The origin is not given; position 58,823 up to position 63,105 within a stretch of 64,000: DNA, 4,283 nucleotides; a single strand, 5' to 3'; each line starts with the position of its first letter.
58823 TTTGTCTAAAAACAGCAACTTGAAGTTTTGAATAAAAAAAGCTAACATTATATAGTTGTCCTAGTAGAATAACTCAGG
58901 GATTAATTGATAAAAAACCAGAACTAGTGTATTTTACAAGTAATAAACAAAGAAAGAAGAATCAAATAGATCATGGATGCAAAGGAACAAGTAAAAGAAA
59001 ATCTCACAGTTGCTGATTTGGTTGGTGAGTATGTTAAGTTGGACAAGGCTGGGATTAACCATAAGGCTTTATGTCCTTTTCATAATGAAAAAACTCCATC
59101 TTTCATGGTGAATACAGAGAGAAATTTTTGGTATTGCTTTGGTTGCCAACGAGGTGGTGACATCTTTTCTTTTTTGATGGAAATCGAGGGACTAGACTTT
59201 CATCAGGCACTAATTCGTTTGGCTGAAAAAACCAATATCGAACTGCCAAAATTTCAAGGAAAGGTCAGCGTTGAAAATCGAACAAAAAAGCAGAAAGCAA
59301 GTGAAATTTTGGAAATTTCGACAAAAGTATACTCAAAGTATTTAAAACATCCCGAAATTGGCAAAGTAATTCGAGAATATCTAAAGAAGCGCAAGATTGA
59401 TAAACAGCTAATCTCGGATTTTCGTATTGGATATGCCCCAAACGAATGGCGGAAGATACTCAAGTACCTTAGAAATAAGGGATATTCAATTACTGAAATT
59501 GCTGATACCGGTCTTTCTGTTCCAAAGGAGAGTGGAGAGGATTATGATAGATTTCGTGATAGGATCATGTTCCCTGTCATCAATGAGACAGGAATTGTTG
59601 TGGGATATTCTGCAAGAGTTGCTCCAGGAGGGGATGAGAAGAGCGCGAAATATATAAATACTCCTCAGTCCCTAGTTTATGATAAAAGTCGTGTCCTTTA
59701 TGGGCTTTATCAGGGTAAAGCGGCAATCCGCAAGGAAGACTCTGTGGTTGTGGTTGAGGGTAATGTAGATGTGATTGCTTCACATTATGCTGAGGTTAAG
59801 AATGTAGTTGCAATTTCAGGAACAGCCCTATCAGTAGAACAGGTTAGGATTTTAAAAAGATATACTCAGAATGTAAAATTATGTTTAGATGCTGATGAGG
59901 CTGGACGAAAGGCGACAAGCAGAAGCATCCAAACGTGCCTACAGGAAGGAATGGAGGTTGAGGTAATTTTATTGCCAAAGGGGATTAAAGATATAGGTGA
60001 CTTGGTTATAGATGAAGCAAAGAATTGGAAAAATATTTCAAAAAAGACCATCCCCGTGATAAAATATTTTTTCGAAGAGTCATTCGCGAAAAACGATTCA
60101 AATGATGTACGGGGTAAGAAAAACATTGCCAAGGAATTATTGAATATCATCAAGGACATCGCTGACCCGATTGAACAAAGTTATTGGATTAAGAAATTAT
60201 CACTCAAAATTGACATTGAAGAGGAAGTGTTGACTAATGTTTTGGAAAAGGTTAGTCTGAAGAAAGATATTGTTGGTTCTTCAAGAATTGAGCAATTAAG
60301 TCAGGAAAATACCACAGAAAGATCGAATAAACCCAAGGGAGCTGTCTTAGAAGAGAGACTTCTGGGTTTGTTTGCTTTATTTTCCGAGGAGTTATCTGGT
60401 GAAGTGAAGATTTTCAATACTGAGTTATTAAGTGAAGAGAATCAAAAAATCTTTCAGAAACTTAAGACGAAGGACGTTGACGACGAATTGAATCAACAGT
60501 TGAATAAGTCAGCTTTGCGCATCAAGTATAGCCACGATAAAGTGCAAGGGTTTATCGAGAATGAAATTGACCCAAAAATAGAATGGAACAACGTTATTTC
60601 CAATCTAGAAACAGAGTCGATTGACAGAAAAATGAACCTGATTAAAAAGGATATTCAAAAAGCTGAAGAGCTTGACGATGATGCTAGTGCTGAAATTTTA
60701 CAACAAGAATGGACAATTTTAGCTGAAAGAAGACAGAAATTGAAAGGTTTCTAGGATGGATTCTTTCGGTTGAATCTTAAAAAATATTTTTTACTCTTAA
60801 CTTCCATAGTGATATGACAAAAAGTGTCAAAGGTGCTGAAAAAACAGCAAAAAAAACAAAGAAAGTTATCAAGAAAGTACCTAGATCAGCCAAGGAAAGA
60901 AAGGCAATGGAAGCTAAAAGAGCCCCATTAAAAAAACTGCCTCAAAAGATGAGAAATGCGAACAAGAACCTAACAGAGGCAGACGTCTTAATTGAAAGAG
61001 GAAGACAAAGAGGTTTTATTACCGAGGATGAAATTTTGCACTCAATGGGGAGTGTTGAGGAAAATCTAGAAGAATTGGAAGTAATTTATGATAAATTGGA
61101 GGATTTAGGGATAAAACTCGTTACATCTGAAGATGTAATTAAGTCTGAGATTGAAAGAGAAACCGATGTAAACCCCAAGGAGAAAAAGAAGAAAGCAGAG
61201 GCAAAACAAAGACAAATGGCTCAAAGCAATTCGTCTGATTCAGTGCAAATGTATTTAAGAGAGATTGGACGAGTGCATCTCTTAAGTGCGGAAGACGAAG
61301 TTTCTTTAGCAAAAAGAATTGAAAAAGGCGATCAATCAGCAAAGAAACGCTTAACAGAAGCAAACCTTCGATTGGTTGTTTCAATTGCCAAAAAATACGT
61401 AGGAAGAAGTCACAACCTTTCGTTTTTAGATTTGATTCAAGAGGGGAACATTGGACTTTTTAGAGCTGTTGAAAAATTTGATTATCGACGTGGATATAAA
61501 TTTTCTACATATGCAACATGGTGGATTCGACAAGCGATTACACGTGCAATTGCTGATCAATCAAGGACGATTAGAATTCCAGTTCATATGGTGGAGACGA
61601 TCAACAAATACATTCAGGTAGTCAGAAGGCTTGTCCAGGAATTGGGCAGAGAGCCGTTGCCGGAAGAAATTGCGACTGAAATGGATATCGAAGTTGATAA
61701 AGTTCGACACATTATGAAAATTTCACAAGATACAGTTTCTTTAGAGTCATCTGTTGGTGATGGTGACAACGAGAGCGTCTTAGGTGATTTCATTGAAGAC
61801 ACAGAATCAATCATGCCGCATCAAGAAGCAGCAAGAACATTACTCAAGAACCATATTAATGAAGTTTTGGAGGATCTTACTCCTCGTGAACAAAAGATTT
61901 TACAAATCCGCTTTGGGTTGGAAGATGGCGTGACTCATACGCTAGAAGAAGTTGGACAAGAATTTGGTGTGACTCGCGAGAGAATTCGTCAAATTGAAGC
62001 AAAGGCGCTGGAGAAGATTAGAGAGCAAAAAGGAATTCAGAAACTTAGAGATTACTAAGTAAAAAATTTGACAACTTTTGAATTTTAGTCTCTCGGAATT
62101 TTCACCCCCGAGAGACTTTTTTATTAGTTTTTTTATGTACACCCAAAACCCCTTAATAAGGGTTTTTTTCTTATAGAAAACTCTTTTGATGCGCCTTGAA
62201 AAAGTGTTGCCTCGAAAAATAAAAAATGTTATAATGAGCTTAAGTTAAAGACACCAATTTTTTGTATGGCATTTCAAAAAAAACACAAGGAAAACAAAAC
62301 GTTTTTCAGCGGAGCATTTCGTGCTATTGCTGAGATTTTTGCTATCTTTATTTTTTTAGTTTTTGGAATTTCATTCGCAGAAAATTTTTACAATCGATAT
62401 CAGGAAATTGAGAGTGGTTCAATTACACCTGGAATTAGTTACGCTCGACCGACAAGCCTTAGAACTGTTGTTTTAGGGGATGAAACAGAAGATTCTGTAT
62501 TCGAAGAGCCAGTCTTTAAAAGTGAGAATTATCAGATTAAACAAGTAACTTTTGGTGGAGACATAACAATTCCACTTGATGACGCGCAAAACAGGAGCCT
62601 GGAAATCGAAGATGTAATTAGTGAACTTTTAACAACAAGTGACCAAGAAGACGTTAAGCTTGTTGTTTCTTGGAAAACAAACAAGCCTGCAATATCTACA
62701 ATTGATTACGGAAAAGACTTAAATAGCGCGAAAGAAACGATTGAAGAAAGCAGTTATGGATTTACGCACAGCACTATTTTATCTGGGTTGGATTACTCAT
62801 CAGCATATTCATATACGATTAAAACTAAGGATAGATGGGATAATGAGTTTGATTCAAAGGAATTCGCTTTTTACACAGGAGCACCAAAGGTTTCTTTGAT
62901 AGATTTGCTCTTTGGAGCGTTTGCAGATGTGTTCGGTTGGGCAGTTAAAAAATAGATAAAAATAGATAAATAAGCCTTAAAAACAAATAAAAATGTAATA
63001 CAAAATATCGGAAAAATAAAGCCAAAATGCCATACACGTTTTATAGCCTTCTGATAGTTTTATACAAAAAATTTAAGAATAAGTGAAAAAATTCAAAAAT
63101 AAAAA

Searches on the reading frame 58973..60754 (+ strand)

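Call 45: search_protein_families(library=pfam, proteins=[window:58973-60754:+], max_evalue=0.001)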
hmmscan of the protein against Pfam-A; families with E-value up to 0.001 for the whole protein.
window:58973-60754:+ (593 aa): 7 families
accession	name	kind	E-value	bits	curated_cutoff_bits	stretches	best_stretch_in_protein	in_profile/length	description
PF08275.17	DNAG_N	-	5.9e-38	130.3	26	1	120-247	2-126/128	DNA primase catalytic core, N-terminal domain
PF01807.25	Zn_ribbon_DnaG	-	6e-34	116.2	24.9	1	5-93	7-95/98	CHC2 zinc finger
PF13155.12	Toprim_2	-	9.4e-21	74.4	22.1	1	259-343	1-86/88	Toprim-like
PF13662.12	Toprim_4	-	2.5e-17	63.3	25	1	257-332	2-84/85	Toprim domain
PF01751.28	Toprim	-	9.4e-11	42.2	23.1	1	258-330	2-92/96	Toprim domain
PF10410.14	DnaB_bind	-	1.8e-06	28.6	20.6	1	364-418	2-56/56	DnaB-helicase binding domain of primase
PF13362.12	Toprim_3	-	1.8e-05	25.6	27.2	1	258-346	2-90/95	Toprim domain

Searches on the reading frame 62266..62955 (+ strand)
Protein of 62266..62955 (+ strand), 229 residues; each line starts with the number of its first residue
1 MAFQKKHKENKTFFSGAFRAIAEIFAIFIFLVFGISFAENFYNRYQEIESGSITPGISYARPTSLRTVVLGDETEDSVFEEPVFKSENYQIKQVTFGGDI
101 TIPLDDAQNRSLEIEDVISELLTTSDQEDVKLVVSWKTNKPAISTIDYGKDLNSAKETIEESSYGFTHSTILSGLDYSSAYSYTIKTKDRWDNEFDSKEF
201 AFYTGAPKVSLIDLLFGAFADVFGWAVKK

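Call 45: search_protein_families(library=pfam, proteins=[window:62266-62955:+], max_evalue=0.001)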
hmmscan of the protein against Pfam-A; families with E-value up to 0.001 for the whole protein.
window:62266-62955:+ (229 aa): 1 family
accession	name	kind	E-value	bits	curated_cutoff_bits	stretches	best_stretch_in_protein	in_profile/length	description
PF16656.11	Pur_ac_phosph_N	-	4.2e-05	24.5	30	1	129-195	12-89/93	Purple acid Phosphatase, N-terminal domain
